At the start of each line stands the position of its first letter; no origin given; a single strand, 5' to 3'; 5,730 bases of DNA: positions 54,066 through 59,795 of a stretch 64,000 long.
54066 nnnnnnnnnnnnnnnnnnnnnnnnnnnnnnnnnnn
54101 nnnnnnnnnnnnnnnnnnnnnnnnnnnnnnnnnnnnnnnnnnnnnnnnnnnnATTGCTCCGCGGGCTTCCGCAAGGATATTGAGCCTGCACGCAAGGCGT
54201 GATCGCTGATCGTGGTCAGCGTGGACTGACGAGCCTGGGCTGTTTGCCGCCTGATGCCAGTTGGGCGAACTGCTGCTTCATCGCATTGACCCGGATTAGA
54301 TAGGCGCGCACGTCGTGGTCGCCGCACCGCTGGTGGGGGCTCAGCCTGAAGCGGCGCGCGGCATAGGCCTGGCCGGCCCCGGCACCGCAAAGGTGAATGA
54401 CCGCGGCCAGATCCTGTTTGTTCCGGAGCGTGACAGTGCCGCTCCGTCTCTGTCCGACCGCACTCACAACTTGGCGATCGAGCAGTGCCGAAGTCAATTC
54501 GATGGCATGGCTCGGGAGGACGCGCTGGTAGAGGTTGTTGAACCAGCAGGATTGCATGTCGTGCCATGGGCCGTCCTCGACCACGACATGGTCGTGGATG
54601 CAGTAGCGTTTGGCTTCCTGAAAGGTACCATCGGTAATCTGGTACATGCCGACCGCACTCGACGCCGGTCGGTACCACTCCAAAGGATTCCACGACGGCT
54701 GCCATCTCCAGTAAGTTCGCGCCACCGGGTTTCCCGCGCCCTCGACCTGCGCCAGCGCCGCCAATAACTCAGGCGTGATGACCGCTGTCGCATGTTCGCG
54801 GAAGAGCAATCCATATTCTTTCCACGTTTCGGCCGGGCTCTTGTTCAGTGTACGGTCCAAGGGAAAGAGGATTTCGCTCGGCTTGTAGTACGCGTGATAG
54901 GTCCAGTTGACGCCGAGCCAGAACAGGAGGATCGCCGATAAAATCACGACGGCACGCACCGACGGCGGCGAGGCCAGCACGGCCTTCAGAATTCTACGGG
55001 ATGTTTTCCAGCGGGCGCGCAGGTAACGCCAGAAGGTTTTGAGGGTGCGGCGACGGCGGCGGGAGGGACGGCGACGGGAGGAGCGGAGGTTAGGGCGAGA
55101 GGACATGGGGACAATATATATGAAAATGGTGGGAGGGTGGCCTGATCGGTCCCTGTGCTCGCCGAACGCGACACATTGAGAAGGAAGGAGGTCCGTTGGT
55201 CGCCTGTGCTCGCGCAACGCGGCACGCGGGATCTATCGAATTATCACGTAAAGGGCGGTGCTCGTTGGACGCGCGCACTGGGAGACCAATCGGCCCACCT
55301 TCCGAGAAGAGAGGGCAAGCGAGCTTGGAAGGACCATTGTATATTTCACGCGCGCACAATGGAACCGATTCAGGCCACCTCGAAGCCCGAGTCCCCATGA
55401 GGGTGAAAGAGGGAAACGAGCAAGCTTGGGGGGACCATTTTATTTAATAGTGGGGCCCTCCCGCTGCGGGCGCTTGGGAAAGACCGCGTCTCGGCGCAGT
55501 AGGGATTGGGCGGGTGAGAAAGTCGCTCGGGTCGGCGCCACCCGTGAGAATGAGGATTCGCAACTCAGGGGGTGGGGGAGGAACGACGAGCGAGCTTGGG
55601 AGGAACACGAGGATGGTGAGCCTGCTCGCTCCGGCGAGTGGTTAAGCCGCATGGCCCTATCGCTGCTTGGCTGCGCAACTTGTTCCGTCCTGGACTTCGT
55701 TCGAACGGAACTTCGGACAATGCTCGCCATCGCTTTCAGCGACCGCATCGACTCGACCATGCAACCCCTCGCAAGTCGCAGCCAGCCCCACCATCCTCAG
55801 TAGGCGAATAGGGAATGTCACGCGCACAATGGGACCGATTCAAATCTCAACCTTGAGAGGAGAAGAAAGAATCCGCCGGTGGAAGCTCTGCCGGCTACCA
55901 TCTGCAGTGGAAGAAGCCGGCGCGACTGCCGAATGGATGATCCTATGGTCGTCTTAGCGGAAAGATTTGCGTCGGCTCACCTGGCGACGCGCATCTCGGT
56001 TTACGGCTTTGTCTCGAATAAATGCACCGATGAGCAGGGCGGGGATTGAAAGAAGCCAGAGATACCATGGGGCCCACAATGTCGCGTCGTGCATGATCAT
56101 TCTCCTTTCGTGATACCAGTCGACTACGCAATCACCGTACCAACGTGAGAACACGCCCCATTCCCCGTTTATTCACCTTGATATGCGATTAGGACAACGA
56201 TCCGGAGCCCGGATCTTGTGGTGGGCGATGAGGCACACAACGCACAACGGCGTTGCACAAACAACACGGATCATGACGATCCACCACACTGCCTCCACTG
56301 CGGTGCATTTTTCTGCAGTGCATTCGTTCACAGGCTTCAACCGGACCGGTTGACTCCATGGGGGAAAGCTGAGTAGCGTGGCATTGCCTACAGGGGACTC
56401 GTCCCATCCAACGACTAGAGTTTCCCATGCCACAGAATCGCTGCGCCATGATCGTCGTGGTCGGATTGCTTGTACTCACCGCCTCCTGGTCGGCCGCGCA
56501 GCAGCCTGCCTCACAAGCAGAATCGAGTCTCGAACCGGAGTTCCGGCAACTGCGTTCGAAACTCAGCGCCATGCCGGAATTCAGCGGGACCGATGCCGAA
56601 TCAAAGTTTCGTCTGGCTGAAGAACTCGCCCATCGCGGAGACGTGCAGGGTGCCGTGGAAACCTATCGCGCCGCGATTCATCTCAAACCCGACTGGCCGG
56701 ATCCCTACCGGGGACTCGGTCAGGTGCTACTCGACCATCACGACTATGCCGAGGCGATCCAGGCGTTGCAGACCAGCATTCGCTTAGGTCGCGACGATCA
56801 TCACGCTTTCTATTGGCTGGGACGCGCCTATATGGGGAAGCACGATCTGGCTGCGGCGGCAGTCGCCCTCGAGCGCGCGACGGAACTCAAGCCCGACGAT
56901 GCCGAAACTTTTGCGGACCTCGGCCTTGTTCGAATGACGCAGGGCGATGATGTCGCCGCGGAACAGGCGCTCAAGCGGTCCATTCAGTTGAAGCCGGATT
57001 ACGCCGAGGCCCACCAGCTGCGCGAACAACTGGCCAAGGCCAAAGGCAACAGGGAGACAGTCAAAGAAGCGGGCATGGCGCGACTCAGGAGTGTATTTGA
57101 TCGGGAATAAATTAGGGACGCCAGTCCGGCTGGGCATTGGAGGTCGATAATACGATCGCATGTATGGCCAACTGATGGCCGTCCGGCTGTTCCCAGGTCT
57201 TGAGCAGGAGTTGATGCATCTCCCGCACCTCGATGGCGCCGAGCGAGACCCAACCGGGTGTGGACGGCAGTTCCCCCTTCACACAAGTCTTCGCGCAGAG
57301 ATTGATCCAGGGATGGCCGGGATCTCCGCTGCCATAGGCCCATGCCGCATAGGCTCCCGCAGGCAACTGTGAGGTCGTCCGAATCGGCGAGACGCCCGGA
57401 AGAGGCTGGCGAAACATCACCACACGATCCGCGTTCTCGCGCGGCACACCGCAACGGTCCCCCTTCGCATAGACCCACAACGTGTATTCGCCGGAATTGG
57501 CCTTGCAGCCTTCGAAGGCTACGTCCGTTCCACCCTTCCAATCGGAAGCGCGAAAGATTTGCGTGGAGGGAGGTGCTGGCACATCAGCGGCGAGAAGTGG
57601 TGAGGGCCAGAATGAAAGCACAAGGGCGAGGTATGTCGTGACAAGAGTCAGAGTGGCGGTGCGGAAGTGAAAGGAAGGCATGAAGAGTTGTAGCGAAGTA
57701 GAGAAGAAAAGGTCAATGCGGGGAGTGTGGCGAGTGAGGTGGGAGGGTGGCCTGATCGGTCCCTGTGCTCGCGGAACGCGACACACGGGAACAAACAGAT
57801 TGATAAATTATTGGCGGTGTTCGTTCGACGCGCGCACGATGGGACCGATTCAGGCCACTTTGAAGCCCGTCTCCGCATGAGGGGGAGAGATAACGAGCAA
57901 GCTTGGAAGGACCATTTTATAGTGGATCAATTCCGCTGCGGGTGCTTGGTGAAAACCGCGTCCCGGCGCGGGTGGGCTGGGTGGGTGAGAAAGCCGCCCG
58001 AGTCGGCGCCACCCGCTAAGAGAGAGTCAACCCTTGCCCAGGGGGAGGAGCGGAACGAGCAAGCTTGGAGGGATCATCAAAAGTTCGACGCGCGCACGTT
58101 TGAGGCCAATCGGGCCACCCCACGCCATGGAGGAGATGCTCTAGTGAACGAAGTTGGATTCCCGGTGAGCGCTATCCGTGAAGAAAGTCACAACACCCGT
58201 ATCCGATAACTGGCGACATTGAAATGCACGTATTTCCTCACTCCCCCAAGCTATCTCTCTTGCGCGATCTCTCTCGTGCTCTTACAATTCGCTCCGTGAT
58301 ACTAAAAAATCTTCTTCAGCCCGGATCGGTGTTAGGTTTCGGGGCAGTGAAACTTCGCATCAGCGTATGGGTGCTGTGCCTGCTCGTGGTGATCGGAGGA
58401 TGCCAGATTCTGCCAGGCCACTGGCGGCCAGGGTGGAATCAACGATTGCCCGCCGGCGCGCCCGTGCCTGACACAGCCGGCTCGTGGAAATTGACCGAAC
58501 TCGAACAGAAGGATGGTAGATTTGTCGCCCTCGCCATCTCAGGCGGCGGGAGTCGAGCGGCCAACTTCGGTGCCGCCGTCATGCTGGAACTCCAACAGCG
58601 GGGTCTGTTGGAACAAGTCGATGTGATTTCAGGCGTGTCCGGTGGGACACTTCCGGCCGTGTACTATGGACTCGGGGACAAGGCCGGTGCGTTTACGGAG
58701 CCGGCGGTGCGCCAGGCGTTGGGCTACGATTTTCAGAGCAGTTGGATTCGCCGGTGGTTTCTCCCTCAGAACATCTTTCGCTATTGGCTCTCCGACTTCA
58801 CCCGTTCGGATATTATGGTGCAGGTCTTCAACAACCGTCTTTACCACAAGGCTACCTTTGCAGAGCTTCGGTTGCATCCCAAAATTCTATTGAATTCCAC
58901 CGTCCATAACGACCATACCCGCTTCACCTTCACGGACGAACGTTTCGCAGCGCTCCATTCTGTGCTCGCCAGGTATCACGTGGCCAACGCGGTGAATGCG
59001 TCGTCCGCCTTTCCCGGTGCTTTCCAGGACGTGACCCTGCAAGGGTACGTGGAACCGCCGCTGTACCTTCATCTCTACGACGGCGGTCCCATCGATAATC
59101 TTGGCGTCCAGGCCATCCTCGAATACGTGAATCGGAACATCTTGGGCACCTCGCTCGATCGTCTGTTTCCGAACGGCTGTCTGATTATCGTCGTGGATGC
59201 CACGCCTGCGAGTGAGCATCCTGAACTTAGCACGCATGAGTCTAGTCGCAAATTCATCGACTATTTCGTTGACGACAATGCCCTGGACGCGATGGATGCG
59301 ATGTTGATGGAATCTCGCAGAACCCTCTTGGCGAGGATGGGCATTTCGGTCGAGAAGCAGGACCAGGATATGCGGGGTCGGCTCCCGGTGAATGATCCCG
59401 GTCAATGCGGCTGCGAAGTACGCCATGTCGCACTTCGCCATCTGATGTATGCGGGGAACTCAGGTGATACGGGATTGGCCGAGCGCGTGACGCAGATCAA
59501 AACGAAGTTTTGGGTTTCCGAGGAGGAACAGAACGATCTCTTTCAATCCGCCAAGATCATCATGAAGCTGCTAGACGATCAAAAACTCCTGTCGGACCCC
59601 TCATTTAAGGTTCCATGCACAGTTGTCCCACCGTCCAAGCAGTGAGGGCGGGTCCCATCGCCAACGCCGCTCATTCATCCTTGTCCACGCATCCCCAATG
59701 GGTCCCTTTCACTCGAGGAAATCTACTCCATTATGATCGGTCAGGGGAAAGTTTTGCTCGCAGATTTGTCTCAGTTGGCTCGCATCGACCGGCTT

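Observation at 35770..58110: Family of non-coding elements: unrelated structured modules sharing one 23-nt 3' tail (candidate SINE-like or rolling-circle non-autonomous elements)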

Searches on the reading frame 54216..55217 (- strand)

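Call 54: search_protein_families(library=pfam, proteins=[window:54216-55217:-])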
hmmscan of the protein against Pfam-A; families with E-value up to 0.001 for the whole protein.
window:54216-55217:- (333 aa): 1 family
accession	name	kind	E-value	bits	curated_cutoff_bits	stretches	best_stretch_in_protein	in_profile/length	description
PF01464.25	SLT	-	0.00055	19.9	21.3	1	145-204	10-53/117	Transglycosylase SLT domain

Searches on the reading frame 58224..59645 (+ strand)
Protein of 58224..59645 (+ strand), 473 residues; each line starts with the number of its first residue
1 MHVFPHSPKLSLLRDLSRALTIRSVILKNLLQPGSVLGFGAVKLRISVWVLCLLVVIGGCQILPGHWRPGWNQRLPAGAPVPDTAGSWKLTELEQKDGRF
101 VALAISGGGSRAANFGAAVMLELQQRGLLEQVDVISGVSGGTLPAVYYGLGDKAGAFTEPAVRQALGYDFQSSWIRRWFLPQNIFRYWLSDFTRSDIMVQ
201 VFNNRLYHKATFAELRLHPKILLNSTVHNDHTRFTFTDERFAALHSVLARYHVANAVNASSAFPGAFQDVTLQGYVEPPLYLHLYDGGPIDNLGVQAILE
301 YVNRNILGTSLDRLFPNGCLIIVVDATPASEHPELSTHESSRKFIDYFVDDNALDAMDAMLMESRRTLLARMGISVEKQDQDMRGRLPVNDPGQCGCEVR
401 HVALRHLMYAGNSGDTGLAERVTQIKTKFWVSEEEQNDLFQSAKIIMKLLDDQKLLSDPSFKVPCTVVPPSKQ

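Call 54: search_protein_families(library=pfam, proteins=[window:58224-59645:+])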
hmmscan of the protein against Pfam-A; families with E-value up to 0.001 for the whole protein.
window:58224-59645:+ (473 aa): 1 family
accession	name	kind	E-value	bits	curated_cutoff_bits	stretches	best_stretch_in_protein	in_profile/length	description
PF01734.28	Patatin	-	2.7e-16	60.8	27.7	1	103-296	1-188/191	Patatin-like phospholipase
